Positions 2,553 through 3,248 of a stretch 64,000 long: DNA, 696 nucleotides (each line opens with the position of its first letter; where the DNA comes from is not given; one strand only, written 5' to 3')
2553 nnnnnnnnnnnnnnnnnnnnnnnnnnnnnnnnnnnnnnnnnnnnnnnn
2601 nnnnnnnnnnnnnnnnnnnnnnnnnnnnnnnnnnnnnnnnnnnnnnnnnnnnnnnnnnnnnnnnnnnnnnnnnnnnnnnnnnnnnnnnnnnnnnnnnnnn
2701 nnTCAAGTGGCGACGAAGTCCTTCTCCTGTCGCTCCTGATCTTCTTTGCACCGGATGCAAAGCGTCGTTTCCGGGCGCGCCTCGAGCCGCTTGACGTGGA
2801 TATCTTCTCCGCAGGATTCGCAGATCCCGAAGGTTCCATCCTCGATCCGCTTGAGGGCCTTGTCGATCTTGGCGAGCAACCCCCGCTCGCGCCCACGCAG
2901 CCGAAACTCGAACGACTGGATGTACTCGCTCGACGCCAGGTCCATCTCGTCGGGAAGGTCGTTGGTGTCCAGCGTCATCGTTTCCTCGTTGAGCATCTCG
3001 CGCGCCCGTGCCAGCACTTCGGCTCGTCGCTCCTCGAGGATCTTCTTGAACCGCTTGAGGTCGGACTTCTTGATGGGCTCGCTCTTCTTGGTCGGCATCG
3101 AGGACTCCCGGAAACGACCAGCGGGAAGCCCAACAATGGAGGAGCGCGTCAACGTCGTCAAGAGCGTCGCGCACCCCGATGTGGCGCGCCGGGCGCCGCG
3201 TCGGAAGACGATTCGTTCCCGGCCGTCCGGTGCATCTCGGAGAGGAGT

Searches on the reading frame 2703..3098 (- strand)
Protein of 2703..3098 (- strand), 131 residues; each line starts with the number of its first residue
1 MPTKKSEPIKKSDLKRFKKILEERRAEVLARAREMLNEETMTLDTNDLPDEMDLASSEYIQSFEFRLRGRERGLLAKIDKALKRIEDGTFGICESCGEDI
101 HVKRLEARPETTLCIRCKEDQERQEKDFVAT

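Call 50: find_encoding_contigs(protein=window:2703-3098:-, flank=10000, max_places=1)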
Protein window:2703-3098:- (131 aa): 3 contigs read that carry it; 1 place shown.
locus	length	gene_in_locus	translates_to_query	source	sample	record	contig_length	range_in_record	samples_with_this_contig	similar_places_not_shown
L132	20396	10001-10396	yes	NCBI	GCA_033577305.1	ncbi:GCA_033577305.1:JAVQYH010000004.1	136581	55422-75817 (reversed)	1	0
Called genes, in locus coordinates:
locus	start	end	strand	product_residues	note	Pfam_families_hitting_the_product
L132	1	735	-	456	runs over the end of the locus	-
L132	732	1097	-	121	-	-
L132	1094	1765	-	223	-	-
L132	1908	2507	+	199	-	-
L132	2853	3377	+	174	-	-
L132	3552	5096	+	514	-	PF00590:TP_methylase, PF02602:HEM4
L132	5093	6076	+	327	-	PF00490:ALAD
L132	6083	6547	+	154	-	-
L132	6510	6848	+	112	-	PF02617:ClpS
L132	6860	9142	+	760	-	PF02861:Clp_N, PF23569:NBD_SMAX1, PF00004:AAA, PF17871:AAA_lid_9, PF00004:AAA, PF07724:AAA_2, PF07728:AAA_5, PF10431:ClpB_D2-small, +7 more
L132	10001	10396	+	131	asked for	PF21157:DksA_N, PF01258:zf-dskA_traR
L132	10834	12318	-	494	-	-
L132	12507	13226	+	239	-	PF04542:Sigma70_r2, PF04545:Sigma70_r4, PF08281:Sigma70_r4_2 (faint)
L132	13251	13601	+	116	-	PF09392:T3SS_needle_F (weak)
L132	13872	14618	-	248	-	PF07719:TPR_2 (faint), PF13428:TPR_14 (faint), PF13432:TPR_16 (faint), PF14559:TPR_19 (weak)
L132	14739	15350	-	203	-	-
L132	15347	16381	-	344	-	PF00849:PseudoU_synth_2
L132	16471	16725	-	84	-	PF00830:Ribosomal_L28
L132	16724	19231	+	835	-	PF02369:Big_1 (faint), PF10670:DUF4198 (faint), PF09430:EMC7_beta-sandw (faint), PF13620:CarboxypepD_reg (weak), PF13715:CarbopepD_reg_2 (faint), PF13620:CarboxypepD_reg (weak), PF13620:CarboxypepD_reg, PF17820:PDZ_6, +5 more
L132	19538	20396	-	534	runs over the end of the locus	PF00171:Aldedh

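Call 80: search_protein_families(library=pfam, proteins=[L132:19538-20395:-], max_evalue=0.01)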
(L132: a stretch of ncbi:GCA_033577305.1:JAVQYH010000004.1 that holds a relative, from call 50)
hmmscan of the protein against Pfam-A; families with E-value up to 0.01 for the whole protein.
L132:19538-20395:- (285 aa): 1 family
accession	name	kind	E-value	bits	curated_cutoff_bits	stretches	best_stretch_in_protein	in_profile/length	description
PF00171.27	Aldedh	-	3.1e-56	191.3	23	1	1-213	237-457/461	Aldehyde dehydrogenase family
